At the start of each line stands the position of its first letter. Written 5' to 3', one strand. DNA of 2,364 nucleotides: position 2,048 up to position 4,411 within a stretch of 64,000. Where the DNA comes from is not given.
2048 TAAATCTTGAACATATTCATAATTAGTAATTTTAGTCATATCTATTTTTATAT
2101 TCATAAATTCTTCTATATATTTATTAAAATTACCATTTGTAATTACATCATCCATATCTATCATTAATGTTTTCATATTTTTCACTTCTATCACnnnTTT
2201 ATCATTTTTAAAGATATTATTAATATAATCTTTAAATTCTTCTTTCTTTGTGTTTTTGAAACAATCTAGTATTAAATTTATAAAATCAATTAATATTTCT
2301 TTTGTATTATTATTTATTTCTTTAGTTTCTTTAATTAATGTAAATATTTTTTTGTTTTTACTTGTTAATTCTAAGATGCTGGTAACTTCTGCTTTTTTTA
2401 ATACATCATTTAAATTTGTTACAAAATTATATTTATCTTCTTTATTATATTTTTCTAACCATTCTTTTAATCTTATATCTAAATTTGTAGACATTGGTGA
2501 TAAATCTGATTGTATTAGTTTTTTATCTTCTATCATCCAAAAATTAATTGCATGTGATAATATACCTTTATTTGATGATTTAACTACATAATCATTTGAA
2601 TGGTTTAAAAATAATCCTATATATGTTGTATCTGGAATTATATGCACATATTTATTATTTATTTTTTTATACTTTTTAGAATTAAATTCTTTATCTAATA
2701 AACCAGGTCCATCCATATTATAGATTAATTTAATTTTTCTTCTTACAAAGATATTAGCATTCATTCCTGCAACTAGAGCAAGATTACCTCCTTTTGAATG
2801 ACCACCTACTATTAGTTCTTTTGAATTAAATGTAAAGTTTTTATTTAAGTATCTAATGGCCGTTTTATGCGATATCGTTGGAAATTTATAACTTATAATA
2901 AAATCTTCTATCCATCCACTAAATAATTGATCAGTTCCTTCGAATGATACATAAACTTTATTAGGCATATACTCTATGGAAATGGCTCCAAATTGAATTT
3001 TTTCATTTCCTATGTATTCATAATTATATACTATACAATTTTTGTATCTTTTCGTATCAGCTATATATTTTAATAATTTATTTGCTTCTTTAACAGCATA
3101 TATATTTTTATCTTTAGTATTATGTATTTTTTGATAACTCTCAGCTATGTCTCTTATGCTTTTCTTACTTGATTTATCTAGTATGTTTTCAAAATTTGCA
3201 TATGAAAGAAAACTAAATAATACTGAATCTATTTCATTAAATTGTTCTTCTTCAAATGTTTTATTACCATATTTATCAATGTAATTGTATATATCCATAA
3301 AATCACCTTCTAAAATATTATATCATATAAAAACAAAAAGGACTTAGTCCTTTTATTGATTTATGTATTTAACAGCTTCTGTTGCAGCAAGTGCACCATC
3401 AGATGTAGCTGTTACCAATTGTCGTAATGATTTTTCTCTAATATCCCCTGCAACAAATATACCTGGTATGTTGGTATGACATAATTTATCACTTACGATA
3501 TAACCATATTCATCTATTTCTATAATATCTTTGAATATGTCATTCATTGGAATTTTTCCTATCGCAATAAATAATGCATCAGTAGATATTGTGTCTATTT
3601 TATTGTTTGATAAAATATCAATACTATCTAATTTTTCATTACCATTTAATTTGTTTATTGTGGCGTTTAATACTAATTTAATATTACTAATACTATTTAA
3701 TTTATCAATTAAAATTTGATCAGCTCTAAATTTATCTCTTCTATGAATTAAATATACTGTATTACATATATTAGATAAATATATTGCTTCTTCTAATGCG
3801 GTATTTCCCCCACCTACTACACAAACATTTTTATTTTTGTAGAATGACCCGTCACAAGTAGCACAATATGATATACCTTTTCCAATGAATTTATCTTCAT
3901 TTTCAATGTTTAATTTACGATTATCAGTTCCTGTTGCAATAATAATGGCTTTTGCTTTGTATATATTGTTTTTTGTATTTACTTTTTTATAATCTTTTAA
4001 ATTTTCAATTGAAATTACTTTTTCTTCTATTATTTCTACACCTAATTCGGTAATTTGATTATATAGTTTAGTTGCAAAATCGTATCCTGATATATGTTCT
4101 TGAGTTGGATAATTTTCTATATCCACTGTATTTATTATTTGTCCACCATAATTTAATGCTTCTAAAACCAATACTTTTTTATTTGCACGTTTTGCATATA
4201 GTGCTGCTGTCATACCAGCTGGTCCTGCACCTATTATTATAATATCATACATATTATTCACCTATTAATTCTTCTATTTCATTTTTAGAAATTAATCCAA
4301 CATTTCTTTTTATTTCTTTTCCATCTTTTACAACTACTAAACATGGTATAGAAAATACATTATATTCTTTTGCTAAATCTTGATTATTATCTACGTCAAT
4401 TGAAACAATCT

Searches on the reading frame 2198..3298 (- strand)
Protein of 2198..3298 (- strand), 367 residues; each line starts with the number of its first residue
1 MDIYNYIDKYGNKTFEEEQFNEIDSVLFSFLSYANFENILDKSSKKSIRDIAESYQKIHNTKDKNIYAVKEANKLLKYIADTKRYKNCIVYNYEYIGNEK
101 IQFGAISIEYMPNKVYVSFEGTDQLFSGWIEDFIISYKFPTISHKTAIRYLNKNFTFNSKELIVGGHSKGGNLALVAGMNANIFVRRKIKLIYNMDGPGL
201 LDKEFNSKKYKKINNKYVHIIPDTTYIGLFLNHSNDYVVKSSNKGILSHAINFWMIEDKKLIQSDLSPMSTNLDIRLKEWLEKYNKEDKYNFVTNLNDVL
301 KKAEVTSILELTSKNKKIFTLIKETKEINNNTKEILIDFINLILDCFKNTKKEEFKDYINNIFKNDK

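Call 54: search_protein_families(library=pfam, proteins=[window:2198-3298:-], max_evalue=0.00001)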
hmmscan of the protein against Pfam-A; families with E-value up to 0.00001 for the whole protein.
window:2198-3298:- (367 aa): 1 family
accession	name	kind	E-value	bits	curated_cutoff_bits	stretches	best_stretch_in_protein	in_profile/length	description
PF11187.14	Mbeg1-like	-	2.5e-51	174.7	21.1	1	80-296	2-222/224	Mbeg1-like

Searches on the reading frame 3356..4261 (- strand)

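Call 91: search_protein_families(library=pfam, proteins=[window:3356-4261:-], max_evalue=0.00001)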
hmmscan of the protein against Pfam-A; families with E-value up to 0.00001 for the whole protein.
window:3356-4261:- (302 aa): 10 families
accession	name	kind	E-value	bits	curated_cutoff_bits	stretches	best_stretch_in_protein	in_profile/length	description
PF07992.20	Pyr_redox_2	-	1.1e-53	183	26.1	1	5-289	1-291/291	Pyridine nucleotide-disulphide oxidoreductase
PF13738.12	Pyr_redox_3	-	3.5e-27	95.9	30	1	44-272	61-305/305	Pyridine nucleotide-disulphide oxidoreductase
PF00070.33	Pyr_redox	-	2.5e-17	63.6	22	1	146-210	2-71/82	Pyridine nucleotide-disulphide oxidoreductase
PF01266.30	DAO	-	1.1e-12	48.6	27.9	0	6-36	1-31/353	FAD dependent oxidoreductase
PF03486.20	HI0933_like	-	2.1e-11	44.2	50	1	6-40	2-36/244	HI0933-like protein Rossmann domain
PF01134.28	GIDA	-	3.9e-10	39.8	22.1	0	6-36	1-29/391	Glucose inhibited division protein A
PF12831.13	FAD_oxidored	-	1.1e-07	32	27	1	6-46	1-42/416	FAD dependent oxidoreductase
PF00890.30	FAD_binding_2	-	2.2e-07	30.9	20.4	1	6-40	1-36/414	FAD binding domain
PF01946.23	Thi4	-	3.8e-07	30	26.2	0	5-40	18-55/235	Thi4 family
PF13450.12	NAD_binding_8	-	1.1e-06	29.2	21.9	1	9-40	1-32/68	NAD(P)-binding Rossmann-like domain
